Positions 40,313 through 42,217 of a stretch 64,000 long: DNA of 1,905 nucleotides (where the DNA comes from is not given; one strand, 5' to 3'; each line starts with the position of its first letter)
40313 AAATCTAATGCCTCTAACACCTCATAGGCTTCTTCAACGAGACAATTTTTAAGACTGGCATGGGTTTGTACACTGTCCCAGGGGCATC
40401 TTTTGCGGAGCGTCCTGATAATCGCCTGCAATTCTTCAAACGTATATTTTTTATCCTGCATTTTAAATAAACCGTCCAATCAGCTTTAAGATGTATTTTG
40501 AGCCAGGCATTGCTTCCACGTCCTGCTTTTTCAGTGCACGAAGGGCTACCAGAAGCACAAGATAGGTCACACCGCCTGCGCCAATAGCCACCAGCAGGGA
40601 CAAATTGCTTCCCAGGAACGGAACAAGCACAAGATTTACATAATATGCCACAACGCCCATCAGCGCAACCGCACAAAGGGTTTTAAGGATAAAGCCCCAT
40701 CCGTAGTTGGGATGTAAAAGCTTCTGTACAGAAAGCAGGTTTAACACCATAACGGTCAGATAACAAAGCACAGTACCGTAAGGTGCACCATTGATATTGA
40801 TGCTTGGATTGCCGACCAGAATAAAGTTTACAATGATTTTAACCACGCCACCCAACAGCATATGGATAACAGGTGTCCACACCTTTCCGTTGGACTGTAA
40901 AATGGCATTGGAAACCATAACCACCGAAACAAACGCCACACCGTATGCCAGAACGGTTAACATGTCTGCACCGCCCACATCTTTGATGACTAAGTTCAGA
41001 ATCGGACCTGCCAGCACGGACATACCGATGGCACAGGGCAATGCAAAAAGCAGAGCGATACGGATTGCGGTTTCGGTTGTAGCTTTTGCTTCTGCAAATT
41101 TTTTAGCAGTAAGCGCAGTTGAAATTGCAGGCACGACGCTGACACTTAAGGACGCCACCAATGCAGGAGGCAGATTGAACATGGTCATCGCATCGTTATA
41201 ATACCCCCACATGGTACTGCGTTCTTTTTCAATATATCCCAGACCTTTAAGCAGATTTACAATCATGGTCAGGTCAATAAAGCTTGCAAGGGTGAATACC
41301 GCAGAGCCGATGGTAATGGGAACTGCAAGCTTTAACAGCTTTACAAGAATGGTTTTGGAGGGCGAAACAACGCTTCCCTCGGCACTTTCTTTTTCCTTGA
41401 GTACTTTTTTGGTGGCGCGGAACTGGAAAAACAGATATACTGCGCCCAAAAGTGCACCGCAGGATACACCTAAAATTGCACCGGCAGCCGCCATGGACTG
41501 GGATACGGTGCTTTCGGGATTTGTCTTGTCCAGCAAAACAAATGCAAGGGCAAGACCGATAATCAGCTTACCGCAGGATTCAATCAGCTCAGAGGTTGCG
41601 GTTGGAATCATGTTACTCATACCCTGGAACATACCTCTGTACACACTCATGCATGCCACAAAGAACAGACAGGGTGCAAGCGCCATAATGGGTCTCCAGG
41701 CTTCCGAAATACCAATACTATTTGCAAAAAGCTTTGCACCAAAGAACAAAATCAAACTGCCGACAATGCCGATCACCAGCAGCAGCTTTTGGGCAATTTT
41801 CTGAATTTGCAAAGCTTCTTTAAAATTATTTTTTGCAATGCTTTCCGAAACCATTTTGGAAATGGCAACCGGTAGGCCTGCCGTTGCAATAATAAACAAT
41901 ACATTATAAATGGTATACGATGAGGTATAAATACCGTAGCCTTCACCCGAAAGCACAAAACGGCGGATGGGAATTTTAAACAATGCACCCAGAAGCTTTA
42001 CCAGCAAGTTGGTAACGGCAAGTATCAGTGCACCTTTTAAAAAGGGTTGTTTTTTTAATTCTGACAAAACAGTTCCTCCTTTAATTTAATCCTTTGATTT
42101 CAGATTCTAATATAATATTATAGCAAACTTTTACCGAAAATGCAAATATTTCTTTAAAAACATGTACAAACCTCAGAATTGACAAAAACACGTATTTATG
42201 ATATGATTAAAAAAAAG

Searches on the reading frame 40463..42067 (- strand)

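Call 77: search_protein_families(library=pfam, proteins=[window:40463-42067:-], max_evalue=0.00001)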
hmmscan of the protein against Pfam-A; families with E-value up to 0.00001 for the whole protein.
window:40463-42067:- (534 aa): 4 families
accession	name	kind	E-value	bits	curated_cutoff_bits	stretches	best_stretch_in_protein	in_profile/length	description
PF01943.22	Polysacc_synt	-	1e-23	84.6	28.2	1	10-317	2-272/274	Polysaccharide biosynthesis protein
PF03023.19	MurJ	-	1.5e-14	53.9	27.4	1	130-481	104-436/451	Lipid II flippase MurJ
PF01554.23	MatE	-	4.3e-11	43.2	24.9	1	294-416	35-161/161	MatE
PF13440.11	Polysacc_synt_3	-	4.5e-06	26.6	23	0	39-179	6-137/293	Polysaccharide biosynthesis protein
